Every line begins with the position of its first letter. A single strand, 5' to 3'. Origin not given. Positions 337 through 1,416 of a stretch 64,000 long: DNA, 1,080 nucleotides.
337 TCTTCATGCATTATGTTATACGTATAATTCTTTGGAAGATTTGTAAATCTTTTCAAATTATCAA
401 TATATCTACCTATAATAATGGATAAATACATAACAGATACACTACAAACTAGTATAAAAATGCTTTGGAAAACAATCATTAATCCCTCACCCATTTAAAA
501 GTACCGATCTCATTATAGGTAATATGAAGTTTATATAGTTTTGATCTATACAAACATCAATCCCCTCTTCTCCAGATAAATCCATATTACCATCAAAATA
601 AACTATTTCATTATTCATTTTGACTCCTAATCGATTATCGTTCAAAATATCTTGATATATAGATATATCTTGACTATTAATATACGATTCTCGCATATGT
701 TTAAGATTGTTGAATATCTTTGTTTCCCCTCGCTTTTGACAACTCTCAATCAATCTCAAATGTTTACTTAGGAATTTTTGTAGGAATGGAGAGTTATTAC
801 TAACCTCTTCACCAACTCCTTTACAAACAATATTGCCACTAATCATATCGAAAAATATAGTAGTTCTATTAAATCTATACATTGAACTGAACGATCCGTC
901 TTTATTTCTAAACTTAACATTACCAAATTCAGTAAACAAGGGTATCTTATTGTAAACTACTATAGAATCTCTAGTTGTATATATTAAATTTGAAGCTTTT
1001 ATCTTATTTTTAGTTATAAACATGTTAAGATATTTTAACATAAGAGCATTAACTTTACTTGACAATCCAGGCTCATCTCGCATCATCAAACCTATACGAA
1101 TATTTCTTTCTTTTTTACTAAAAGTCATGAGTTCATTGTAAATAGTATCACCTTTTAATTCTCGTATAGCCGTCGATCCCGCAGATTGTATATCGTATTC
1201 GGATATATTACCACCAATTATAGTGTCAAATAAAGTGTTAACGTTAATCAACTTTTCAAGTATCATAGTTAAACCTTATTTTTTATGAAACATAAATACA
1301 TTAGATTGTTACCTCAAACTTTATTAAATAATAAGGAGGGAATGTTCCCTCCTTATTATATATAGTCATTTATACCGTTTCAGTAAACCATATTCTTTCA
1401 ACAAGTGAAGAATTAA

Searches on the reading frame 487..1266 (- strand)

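Call 63: search_protein_families(library=phrogs, proteins=[window:487-1266:-], max_evalue=0.00001)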
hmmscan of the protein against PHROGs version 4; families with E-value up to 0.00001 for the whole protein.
window:487-1266:- (259 aa): 1 family
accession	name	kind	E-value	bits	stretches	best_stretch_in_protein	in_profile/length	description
phrog_21037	-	unknown function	6e-20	72.7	1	20-253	23-253/257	-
